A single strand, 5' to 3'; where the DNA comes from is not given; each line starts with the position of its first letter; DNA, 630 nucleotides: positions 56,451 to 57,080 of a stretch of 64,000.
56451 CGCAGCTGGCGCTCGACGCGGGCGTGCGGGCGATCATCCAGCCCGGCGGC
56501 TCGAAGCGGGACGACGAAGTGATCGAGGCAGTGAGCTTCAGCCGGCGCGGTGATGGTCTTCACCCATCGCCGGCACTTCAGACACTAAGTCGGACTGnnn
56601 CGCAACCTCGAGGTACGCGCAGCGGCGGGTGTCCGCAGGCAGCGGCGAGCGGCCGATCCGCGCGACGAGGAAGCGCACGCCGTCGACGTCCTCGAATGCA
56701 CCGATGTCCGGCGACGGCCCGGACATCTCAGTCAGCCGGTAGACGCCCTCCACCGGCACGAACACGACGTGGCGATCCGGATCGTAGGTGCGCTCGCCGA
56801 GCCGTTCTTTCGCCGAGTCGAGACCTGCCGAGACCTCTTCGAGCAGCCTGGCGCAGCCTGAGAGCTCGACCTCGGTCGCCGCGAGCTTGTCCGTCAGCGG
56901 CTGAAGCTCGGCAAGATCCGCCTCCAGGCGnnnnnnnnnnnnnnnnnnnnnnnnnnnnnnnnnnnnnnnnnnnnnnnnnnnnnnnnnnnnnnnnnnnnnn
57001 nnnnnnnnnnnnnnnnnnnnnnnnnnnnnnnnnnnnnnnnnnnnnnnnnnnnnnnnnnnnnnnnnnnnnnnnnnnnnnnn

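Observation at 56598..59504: c-di-GMP-receptor-type MshEN motif pair fused to a giant repetitive coiled coil instead of a secretion ATPase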

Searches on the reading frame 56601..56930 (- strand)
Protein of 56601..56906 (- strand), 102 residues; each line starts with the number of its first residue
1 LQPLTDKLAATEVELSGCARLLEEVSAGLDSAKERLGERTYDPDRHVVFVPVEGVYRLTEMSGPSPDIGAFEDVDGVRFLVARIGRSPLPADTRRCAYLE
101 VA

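Call 3: search_protein_families(library=pfam, proteins=[window:56601-56900:-], max_evalue=1)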
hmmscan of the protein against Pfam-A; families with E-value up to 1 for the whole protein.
window:56601-56900:- (100 aa): 0 families

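Call 4: search_protein_families(library=ncbifam, proteins=[window:56601-56900:-], max_evalue=1)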
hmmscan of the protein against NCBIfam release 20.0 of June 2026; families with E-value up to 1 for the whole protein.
window:56601-56900:- (100 aa): 0 families

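Call 19: search_solved_structures(query=window:56601-56906:-, max_evalue=10, show_alignments=2)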
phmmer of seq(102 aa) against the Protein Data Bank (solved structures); distinct sequences matched with E-value up to 10: 2.
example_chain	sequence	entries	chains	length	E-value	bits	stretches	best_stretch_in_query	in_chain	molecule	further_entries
3fuy_A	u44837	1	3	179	0.91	13.1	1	62-93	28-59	Putative integron gene cassette protein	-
4nwr_A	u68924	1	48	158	1.2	12.7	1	64-93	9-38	integron gene cassette protein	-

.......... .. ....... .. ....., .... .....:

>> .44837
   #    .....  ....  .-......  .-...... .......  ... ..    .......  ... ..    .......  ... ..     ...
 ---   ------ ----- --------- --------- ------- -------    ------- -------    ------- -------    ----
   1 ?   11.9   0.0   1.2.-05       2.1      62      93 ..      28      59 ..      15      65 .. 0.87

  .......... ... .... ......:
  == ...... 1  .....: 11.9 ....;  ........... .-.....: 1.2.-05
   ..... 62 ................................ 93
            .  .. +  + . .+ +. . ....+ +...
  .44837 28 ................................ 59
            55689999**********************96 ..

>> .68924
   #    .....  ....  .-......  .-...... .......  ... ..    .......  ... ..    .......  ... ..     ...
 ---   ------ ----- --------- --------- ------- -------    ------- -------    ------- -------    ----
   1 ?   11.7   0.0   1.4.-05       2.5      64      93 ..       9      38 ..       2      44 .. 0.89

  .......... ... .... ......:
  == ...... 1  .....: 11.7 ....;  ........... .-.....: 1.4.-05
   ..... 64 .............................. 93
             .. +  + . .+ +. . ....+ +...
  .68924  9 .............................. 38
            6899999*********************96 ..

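Call 33: predict_structure(alignment_id=A1)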
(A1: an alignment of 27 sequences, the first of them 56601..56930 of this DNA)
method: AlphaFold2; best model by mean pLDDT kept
length: 110 residues; sequences in the alignment: 27
mean_pLDDT: 91.1   pTM: 0.56
mean pLDDT of the five models: 91.1, 89.2, 88.3, 88.2, 87.0
residues with pLDDT >= 90: 77; 70-90: 31; 50-70: 2; < 50: 0
segments of 3 or more residues with pLDDT < 50: none
pLDDT, mean of each block of 10 residues (from residue 1): 92 97 97 91 75 91 92 94 96 86 91
secondary structure, 60 per line:
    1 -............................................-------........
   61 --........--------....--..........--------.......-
elements in order: H2-45 E53-60 E63-70 E79-82 E85-94 E103-109

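Call 37: fold_search(model_id=the predicted structure, library=pdb)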
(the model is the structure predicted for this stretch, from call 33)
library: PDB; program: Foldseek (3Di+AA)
matches with E <= 10: 413; with E <= 0.001: 0
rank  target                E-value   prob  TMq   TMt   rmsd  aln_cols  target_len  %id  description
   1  2ojw_E                2.1e-01  0.91  0.45  0.17   4.0        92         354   11  Crystal structure of human glutamine synthetase in complex with ADP and phosphate (released 2007-03-13)
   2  7cpr_I                2.2e-01  0.90  0.42  0.15   3.7        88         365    9  glutamine synthetase from Drosophila (released 2021-08-11)
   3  2ojw_A                2.5e-01  0.90  0.45  0.17   4.0        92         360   11  Crystal structure of human glutamine synthetase in complex with ADP and phosphate (released 2007-03-13)
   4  4v95_DZ               2.5e-01  0.51  0.30  0.19   5.8        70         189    7  Crystal structure of YAEJ bound to the 70S ribosome (released 2014-07-09)
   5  8ecy_A                2.8e-01  0.92  0.45  0.16   3.6        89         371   11  cryoEM structure of bovine bestrophin-2 and glutamine synthetase complex (released 2022-11-02)
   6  7cpr_B                2.8e-01  0.87  0.42  0.15   3.7        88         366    9  glutamine synthetase from Drosophila (released 2021-08-11)
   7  7cpr_A                2.8e-01  0.87  0.42  0.15   3.7        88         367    9  glutamine synthetase from Drosophila (released 2021-08-11)
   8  7cpr_E                3.0e-01  0.89  0.43  0.15   3.6        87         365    8  glutamine synthetase from Drosophila (released 2021-08-11)
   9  4v51_BZ               3.2e-01  0.35  0.30  0.21   7.4        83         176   10  Structure of the Thermus thermophilus 70S ribosome complexed with mRNA, tRNA and paromomycin (released 2014-07-09)
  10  4wzo_D5               3.4e-01  0.38  0.30  0.26   7.2        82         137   10  Complex of 70S ribosome with tRNA-fMet and mRNA (released 2015-06-10)
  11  4w2f_DZ               3.4e-01  0.35  0.29  0.22   7.7        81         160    7  Crystal structure of the Thermus thermophilus 70S ribosome in complex with amicoumacin, mRNA and three deacylated tRN (released 2014-10-15)
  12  6ord_RZ               3.4e-01  0.30  0.28  0.19   6.5        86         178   13  Crystal structure of tRNA^ Ala(GGC) U32-A38 bound to cognate 70S A site (released 2020-06-24)
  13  8xlj_A                3.6e-01  0.84  0.44  0.16   3.7        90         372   12  Structure of the native glutamine synthetase in the adult cortex and hippocampus (released 2025-02-05)
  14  4is4_D                3.6e-01  0.75  0.37  0.16   4.0        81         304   12  The glutamine synthetase from the dicotyledonous plant M. truncatula is a decamer (released 2014-04-09)
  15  6ord_YZ               3.6e-01  0.35  0.29  0.20   7.6        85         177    9  Crystal structure of tRNA^ Ala(GGC) U32-A38 bound to cognate 70S A site (released 2020-06-24)
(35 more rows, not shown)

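Call 75: fold_search(model_id=the predicted structure, library=viral)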
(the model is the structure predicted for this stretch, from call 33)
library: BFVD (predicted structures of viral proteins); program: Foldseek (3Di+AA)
matches with E <= 10: 586; with E <= 0.001: 0
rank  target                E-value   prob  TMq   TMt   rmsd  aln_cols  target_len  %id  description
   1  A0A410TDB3            2.3e-03  1.00  0.40  0.66   4.1        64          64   19  Uncharacterized protein [Gordonia phage Aphelion]
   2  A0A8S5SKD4            4.2e-03  1.00  0.38  0.58   4.0        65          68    9  Gifsy-2 prophage ATP-binding sugar transporter-like barrel, 4 helix bundle.7A [Siphoviridae sp. ctrCN24]
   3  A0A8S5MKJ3            4.8e-03  1.00  0.38  0.26   6.9        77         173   16  Uncharacterized protein [Siphoviridae sp. ctXZx16]
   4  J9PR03                5.1e-03  1.00  0.44  0.74   2.4        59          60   17  Uncharacterized protein [Bacillus phage BCU4]
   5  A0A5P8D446            5.4e-03  1.00  0.37  0.58   3.4        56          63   20  Uncharacterized protein [Pectobacterium phage Wc4]
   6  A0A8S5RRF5            5.8e-03  1.00  0.42  0.65   3.0        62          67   16  Uncharacterized protein [Siphoviridae sp. ctKy93]
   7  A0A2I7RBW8            5.8e-03  1.00  0.36  0.61   4.4        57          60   18  (no name in the UniProt tables at hand)
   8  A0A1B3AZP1            6.2e-03  1.00  0.41  0.71   3.8        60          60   15  (no name in the UniProt tables at hand)
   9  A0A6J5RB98            6.2e-03  1.00  0.35  0.34   3.9        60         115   17  Uncharacterized protein [uncultured Caudovirales phage]
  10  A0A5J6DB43            6.6e-03  0.99  0.31  0.45   4.3        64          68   20  Uncharacterized protein [Erwinia phage pEp_SNUABM_01]
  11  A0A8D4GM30            9.0e-03  1.00  0.38  0.54   4.4        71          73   18  (no name in the UniProt tables at hand)
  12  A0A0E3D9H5            1.2e-02  1.00  0.43  0.69   2.4        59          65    8  Putative glycosyltransferase family 36 protein [Bacillus phage BCP8-2]
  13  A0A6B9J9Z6            1.4e-02  1.00  0.37  0.62   3.4        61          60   16  Uncharacterized protein [Erwinia phage Hena1]
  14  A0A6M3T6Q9            1.5e-02  1.00  0.41  0.62   3.8        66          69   20  (no name in the UniProt tables at hand)
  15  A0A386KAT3            1.6e-02  0.98  0.33  0.45   4.1        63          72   17  (no name in the UniProt tables at hand)
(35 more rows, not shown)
